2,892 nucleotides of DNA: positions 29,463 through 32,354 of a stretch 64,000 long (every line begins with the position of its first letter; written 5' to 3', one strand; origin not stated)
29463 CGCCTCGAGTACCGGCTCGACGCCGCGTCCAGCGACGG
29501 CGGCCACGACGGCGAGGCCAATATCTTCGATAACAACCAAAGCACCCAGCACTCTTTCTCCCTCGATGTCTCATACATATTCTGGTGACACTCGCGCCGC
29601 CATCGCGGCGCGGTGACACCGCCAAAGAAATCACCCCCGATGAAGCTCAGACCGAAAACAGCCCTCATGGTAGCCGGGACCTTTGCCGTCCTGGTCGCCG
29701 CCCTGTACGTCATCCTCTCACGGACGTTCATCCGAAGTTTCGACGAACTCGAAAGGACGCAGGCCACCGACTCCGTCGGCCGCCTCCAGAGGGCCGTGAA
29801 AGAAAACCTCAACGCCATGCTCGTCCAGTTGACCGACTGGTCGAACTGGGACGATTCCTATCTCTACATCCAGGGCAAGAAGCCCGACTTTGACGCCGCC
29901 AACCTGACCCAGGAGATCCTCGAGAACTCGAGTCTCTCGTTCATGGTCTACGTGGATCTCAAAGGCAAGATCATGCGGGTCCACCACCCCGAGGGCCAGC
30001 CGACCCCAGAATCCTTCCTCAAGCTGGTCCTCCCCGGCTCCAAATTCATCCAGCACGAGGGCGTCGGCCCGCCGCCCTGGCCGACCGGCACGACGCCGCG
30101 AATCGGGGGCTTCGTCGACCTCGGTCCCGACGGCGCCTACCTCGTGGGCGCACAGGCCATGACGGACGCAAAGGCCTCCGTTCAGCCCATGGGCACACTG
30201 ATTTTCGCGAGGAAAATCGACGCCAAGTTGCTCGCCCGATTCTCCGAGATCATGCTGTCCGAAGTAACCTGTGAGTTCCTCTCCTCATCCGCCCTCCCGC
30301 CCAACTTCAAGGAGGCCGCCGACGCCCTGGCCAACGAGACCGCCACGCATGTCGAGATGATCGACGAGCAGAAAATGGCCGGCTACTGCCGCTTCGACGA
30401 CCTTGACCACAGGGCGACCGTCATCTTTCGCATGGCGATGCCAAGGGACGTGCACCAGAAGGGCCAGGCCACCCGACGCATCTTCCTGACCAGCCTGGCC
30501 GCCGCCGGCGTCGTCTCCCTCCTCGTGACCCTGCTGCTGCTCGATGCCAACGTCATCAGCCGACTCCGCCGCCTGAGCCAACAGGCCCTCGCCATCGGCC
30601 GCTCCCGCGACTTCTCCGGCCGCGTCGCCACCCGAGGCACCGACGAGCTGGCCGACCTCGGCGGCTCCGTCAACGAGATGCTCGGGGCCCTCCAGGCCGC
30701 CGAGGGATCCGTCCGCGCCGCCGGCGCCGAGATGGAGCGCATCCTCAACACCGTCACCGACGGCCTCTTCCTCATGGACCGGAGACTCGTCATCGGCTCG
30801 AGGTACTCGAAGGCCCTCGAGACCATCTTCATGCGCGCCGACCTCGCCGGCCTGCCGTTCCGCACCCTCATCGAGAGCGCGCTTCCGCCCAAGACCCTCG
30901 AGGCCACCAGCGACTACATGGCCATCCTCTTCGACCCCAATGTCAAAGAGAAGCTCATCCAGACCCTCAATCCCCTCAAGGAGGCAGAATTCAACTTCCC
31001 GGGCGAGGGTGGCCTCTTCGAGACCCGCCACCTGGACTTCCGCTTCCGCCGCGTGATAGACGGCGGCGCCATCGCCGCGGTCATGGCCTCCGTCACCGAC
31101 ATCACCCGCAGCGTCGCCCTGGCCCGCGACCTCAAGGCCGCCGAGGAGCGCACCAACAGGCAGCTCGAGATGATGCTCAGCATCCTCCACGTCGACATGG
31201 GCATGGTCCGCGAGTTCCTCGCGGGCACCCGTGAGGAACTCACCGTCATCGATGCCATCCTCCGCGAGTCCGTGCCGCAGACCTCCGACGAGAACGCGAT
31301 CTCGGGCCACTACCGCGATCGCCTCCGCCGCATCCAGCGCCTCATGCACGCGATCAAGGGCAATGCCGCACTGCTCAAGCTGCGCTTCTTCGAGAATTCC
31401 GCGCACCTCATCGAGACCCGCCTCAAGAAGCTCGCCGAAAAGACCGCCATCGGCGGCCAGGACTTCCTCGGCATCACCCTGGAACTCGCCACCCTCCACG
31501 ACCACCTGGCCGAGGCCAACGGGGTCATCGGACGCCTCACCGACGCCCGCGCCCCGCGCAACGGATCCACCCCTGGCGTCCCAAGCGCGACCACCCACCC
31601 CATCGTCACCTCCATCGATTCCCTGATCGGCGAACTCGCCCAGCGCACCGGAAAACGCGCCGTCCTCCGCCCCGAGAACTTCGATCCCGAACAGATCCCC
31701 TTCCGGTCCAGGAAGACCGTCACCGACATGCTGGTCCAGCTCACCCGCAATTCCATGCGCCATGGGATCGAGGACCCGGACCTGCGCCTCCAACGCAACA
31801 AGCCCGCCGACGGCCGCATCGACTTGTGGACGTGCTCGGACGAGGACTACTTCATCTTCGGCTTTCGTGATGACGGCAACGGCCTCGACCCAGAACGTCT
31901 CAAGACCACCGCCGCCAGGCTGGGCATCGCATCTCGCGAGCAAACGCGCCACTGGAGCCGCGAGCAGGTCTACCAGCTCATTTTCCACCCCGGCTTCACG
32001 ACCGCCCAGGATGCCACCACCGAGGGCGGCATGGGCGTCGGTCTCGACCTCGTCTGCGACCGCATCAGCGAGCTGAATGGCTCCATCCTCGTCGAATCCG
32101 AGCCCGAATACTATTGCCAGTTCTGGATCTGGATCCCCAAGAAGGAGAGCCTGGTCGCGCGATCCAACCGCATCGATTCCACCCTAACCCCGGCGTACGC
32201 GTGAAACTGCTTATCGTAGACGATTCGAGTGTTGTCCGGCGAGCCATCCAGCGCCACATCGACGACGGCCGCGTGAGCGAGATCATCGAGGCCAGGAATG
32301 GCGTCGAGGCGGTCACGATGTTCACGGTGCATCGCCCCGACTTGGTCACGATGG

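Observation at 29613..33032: Self-contained chemosensory module: transmembrane CheA-like kinase with its own CHASE4-HAMP-PAS sensor and no P5/CheW domain, coupled to CheY and CheX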

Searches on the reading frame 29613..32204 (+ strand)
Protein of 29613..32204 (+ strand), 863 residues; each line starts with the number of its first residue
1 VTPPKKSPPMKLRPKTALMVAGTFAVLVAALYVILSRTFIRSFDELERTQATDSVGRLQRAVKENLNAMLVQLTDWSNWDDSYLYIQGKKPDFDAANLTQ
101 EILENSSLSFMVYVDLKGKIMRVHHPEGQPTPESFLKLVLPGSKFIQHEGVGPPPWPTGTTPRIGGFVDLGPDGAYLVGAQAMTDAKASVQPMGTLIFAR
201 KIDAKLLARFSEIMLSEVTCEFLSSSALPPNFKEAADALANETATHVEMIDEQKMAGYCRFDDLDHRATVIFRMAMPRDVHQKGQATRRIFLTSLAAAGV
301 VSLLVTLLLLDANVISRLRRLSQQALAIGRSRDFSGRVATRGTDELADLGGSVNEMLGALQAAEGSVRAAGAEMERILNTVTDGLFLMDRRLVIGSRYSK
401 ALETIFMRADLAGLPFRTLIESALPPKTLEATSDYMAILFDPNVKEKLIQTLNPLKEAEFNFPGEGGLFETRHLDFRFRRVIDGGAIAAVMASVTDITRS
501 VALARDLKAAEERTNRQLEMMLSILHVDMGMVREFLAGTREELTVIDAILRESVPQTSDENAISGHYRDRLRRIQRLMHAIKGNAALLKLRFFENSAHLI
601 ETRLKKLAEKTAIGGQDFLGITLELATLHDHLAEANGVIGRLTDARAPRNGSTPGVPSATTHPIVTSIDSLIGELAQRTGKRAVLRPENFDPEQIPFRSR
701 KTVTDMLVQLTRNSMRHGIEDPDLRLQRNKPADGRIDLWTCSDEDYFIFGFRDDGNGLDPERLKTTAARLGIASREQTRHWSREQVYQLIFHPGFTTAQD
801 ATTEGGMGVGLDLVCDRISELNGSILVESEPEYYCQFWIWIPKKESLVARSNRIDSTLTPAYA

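Call 3: search_protein_families(library=pfam, proteins=[window:29613-32204:+], max_evalue=0.1)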
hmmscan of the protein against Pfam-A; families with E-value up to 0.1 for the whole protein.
window:29613-32204:+ (863 aa): 4 families
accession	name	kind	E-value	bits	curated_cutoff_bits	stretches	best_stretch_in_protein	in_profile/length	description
PF05228.19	CHASE4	-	1e-23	84.4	26.2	1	62-219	2-138/140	CHASE4 domain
PF02518.31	HATPase_c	-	1.2e-12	48.7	26.4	1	706-844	9-110/111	Histidine kinase-, DNA gyrase B-, and HSP90-like ATPase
PF00672.30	HAMP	-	1.5e-08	35.2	25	1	314-362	6-53/53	HAMP domain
PF01627.28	Hpt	-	1.1e-05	26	24.6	1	531-609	2-62/84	Hpt domain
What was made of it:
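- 30552..30698 (+): HAMP domain. Pfam HAMP, E 1.5e-8 (call 3).
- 31197..31550 (+): HPt four-helix bundle (aa 529-646), homologous to CheA P1. The phospho-acceptor is His579 (codon CAC, 31347-31349) in the motif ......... Pfam Hpt at 26.0 bits (call 3).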

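Call 4: search_protein_families(library=ncbifam, proteins=[window:29613-32204:+], max_evalue=0.1)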
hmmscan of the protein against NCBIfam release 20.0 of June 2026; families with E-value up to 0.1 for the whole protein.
window:29613-32204:+ (863 aa): 22 families
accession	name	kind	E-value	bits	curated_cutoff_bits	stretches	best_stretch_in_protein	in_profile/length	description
NF041336.1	CheA_Halo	equivalog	9.2e-36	123.7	950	1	702-836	396-530/666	chemotaxis protein CheA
NF007835.0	PRK10547.1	equivalog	3.4e-20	72.2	793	1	703-831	386-511/670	chemotaxis protein CheA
NF033092.0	HK_WalK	equivalog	1.5e-13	50.3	725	1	268-403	156-289/594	cell wall metabolism sensor histidine kinase WalK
NF046044.1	PnpS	equivalog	2.7e-07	29.9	400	1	331-406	14-88/390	two-component system histidine kinase PnpS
NF008298.1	PRK11086.1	subfamily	4.8e-07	28.6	520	1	786-845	473-527/529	DcuS/MalK family sensor histidine kinase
NF010411.0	PRK13837.1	equivalog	2.5e-06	25.8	647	1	784-851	621-683/828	two-component system VirA-like sensor kinase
NF008468.0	PRK11360.1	equivalog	3.4e-06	25.7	646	1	787-845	557-610/616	two-component system sensor histidine kinase AtoS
NF053592.1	HK_near_YfiR_like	equivalog_domain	5.1e-06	26.2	194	1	277-361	141-222/223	sensor histidine kinase, YfiR-like protein-associated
NF007423.1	PRK09966.1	equivalog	7.5e-06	25.1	325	1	292-375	154-236/390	diguanylate cyclase DgcN/YfiN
NF012163.2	BaeS_SmeS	equivalog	5.5e-05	22.3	500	1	288-376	163-249/457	sensor histidine kinase efflux regulator BaeS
NF040691.1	MtrAB_MtrB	equivalog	9.7e-05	21.6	450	1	295-362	190-259/507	MtrAB system histidine kinase MtrB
NF007896.0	PRK10600.1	equivalog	0.00011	21.1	578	1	296-362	160-225/598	nitrate/nitrite two-component system sensor histidine kinase NarX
NF041210.1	his_kin_PieS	equivalog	0.00022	20.4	850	0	799-843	426-470/474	two component system sensor histidine kinase PieS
NF007688.0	PRK10364.1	equivalog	0.00045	19.1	479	1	787-844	400-452/460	two-component system sensor histidine kinase ZraS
NF033093.1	HK_VicK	exception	0.00052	18.8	680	1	286-392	11-114/448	cell wall metabolism sensor histidine kinase VicK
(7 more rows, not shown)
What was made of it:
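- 31599..32138 (+): CheA-type P4 ATP-binding kinase domain (aa 663-842) with intact N, G1, F and G2 boxes. It is followed by a 21-residue tail and the stop codon, with no P5. NCBIfam CheA_Halo gives 123.7 bits over aa 702-836 (call 4).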

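Call 5: search_solved_structures(query=window:29613-32204:+, max_evalue=0.01, show_alignments=3)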
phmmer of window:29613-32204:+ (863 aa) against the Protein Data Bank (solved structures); distinct sequences matched with E-value up to 0.01: 10.
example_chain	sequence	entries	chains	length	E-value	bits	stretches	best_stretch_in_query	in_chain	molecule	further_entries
1i58_A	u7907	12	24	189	8.5e-19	70.7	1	672-841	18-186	CHEMOTAXIS PROTEIN CHEA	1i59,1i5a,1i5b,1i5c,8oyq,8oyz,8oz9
1i5d_A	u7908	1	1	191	8.9e-19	70.6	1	672-841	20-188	CHEMOTAXIS PROTEIN CHEA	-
6mi6_A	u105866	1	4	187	9.3e-19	70.6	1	673-839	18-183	Chemotaxis protein CheA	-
2ch4_A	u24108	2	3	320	1.8e-18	69.6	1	674-843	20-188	CHEMOTAXIS PROTEIN CHEA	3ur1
4xiv_A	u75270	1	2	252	2e-18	69.5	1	673-839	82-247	Chemotaxis protein CheA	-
6s1k_A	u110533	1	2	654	3.8e-18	68.5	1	669-831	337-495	Chemotaxis protein CheA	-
1b3q_A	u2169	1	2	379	1.3e-17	66.8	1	674-844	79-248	PROTEIN (CHEMOTAXIS PROTEIN CHEA)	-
3ja6_C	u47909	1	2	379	1.3e-17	66.8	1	674-843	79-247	Chemotaxis protein CheA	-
8c5v_A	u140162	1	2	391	5.3e-17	64.7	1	669-831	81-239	Chemotaxis protein CheA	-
4jpb_A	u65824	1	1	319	1.9e-16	62.9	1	674-843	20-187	Chemotaxis protein CheA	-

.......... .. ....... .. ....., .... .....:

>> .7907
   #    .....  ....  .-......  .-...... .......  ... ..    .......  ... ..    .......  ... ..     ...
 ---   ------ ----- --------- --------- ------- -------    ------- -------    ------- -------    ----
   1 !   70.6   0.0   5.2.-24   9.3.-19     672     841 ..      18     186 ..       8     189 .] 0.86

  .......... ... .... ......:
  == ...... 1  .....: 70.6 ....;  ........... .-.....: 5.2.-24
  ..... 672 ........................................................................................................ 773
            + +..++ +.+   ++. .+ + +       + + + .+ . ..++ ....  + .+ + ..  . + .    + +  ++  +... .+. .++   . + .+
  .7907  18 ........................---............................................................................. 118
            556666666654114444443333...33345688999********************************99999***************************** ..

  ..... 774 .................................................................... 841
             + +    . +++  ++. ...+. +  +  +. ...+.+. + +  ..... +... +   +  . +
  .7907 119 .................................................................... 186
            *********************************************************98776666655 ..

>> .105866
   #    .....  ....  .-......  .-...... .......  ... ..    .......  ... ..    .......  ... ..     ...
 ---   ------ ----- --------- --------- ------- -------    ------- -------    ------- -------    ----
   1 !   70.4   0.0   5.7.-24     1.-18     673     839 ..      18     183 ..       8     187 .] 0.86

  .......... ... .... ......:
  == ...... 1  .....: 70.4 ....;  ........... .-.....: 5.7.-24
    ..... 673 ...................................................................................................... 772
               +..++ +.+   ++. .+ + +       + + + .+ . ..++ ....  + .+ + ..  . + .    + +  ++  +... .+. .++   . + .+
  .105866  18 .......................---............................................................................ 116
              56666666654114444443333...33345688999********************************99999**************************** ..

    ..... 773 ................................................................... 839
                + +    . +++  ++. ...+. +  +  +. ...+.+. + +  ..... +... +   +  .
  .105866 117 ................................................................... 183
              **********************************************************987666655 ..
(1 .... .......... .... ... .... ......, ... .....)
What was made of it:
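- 31599..32138 (+): PDB phmmer hits only CheA P4 (E 8.5e-19, call 5).
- Checked: The only solved relatives by sequence are CheA P4 domains (1i58, E 8.5e-19, query 672-841; call 5).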

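Call 6: find_homologous_proteins(query=window:29613-32204:+, max_evalue=0.001)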
Query window:29613-32204:+ (863 aa): 11 proteins with E <= 0.001 among 8000 candidates.
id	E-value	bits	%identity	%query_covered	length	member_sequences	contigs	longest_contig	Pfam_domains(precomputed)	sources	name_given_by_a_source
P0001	0.0e+0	1516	79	98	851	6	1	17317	PF00672.31,PF05228.20,PF02518.32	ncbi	-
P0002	0.0e+0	1426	75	98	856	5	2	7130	PF00672.31,PF05228.20,PF02518.32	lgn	-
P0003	0.0e+0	1408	75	97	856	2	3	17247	PF00672.31,PF05228.20,PF02518.32,PF01627.29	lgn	-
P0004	0.0e+0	1150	63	97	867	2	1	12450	PF00672.31,PF05228.20,PF02518.32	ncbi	-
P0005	4.0e-21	93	25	33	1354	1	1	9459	PF13185.13,PF13487.13,PF01966.29,PF01590.33,PF05228.20,PF13492.13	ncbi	-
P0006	7.8e-21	92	31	30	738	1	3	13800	PF01584.25,PF02518.32,PF01627.29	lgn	-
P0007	3.4e-16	77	32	16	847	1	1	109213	PF02895.21,PF01584.25,PF02518.32,PF01627.29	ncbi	-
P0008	2.2e-15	74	32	16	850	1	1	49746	PF02895.21,PF01584.25,PF02518.32,PF01627.29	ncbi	-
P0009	4.6e-15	73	34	16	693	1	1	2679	PF02895.21,PF01584.25,PF02518.32,PF01627.29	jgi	-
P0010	2.2e-14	71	31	17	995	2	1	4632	PF01584.25,PF02518.32,PF01627.29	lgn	-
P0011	2.1e-11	61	33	20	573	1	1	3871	PF01584.25,PF02518.32,PF00072.31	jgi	jgi:two-component system chemotaxis sensor kinase CheA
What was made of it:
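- Tried and rejected: Word-indexed homologue search with the whole protein gave only four full-length relatives (call 6) and badly underestimated the family.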

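Call 7: find_encoding_contigs(protein=P0001, flank=8000, max_places=3)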
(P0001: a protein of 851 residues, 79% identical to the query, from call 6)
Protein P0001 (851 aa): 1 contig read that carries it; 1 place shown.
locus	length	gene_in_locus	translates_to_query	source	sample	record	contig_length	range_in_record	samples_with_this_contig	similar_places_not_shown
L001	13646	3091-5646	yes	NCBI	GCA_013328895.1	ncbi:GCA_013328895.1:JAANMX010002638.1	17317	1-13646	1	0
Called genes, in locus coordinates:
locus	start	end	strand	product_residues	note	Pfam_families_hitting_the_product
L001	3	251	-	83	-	?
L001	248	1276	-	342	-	PF00288:GHMP_kinases_N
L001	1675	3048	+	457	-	PF07642:BBP2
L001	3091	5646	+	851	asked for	PF05228:CHASE4, PF00672:HAMP, PF02518:HATPase_c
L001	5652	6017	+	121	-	PF00072:Response_reg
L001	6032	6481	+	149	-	PF13690:CheX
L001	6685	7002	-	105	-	-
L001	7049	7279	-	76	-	PF18481:DUF5616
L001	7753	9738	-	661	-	PF00884:Sulfatase, PF16347:SGSH_C, PF13646:HEAT_2 (faint)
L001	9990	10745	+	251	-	PF14307:Glyco_tran_WbsX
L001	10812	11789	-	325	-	PF13407:Peripla_BP_4 (weak), PF13377:Peripla_BP_3, PF12833:HTH_18, PF00165:HTH_AraC (weak)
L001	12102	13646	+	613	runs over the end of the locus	PF07583:PSCyt2, PF07587:PSD1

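Call 8: find_encoding_contigs(protein=P0004, flank=8000, max_places=3)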
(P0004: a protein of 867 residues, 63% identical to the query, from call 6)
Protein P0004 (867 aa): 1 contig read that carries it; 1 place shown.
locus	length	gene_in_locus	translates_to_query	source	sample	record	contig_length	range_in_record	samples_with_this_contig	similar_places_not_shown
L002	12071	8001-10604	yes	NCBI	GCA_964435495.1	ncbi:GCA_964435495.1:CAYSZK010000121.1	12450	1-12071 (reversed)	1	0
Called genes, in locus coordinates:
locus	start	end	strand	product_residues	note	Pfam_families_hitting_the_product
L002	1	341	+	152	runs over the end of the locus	PF05685:Uma2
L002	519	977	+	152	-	PF05685:Uma2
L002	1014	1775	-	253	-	PF01925:TauE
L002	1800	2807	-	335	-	PF13483:Lactamase_B_3, PF12706:Lactamase_B_2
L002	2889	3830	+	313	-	PF00551:Formyl_trans_N, PF02911:Formyl_trans_C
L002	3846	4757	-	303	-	PF01300:Sua5_yciO_yrdC, PF03481:Sua5_C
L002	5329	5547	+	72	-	PF09957:VapB_antitoxin (weak)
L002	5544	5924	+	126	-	PF01850:PIN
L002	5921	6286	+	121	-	-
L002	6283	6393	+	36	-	-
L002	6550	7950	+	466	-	PF07642:BBP2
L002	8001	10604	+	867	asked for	PF05228:CHASE4, PF00672:HAMP (weak), PF02518:HATPase_c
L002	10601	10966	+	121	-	PF00072:Response_reg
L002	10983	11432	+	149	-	PF13690:CheX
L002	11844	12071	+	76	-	?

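Call 9: find_encoding_contigs(protein=P0003, flank=8000, max_places=3)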
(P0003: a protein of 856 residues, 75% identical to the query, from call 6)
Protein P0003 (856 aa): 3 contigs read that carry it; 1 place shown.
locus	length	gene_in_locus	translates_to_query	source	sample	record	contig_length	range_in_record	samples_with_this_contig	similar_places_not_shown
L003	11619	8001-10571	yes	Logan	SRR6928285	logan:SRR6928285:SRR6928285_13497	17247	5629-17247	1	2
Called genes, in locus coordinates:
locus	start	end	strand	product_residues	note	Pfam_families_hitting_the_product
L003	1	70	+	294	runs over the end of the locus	PF00763:THF_DHG_CYH, PF02882:THF_DHG_CYH_C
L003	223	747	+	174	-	PF04519:Bactofilin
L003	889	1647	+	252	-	PF00768:Peptidase_S11, PF13354:Beta-lactamase2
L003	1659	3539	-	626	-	PF00069:Pkinase, PF03109:ABC1 (faint), PF07714:PK_Tyr_Ser-Thr, PF08668:HDOD, PF01966:HD (faint)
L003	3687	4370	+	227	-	PF04298:Zn_peptidase_2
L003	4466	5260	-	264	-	PF00483:NTP_transferase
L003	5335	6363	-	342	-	PF00288:GHMP_kinases_N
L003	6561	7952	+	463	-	PF07642:BBP2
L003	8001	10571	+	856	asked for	PF05228:CHASE4, PF00672:HAMP, PF01627:Hpt (weak), PF02518:HATPase_c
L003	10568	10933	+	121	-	PF00072:Response_reg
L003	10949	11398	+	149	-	PF13690:CheX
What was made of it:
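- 32201..32566 (+): cheY-like single-domain response regulator, 121 aa. Its GTG start overlaps the kinase stop (GTGA). The phospho-acceptor is Asp52. The equivalent gene is 121 aa in relatives (calls 7-9).
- Closest known: Class III histidine kinases. Different: A BBP2 porin gene is co-conserved upstream (calls 7-9).
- Tried and rejected: Relatives have a GHMP kinase or unrelated genes there (calls 7-9).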

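Call 66: list_cluster_members(proteins=[window:29640-32201:+, P0001, P0004, P0012, P0014, P0015, P0022, P0024, P0032, P0039])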
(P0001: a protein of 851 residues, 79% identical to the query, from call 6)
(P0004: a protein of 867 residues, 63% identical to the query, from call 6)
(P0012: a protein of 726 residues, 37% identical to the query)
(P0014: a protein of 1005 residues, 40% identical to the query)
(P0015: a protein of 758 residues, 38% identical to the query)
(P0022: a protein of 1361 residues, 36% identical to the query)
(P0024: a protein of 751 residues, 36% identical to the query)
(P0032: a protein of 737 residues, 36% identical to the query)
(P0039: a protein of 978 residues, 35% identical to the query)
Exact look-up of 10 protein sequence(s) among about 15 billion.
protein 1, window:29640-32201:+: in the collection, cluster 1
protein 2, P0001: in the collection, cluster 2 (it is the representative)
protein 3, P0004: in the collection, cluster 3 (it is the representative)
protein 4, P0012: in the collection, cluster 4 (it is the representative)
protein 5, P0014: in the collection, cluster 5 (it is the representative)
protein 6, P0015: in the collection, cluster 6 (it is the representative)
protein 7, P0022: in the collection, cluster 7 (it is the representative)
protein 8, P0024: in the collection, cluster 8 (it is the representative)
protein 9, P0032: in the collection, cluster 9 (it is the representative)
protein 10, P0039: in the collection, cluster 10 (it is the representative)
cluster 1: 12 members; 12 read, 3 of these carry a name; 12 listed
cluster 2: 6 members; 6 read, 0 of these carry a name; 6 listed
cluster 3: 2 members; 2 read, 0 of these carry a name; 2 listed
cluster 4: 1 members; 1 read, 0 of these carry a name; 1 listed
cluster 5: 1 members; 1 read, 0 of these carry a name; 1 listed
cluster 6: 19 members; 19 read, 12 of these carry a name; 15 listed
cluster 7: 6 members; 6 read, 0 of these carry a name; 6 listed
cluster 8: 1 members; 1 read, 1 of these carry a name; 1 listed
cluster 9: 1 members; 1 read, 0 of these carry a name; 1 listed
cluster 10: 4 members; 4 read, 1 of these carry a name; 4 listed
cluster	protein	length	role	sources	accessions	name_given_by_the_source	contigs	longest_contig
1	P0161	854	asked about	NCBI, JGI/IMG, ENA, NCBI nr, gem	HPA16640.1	MAG TPA: CHASE4 domain-containing protein [Verrucomicrobiae bacterium] | CHASE4 domain-containing protein [Verrucomicrobiae bacterium]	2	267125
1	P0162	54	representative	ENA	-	-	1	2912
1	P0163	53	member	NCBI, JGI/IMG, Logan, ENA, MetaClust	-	hypothetical protein | POV_30_contig146170_gene1067872 "" ""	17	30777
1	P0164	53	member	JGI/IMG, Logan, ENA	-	hypothetical protein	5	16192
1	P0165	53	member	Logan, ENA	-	-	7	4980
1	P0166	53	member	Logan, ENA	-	-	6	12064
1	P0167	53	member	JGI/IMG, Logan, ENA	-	-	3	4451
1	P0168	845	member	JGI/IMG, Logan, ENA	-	-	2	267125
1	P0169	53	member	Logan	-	-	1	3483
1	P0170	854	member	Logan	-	-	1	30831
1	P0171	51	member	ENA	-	-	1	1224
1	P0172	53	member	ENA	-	-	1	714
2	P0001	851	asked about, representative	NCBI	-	-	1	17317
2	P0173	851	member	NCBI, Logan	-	-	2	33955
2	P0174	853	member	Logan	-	-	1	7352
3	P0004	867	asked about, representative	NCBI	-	-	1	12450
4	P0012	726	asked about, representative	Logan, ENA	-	-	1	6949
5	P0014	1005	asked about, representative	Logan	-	-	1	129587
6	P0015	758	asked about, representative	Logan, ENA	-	-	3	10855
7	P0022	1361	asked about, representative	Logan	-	-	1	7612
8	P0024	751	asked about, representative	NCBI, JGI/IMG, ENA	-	HPt (histidine-containing phosphotransfer) domain-containing protein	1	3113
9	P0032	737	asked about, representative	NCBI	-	-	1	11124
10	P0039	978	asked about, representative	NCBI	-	-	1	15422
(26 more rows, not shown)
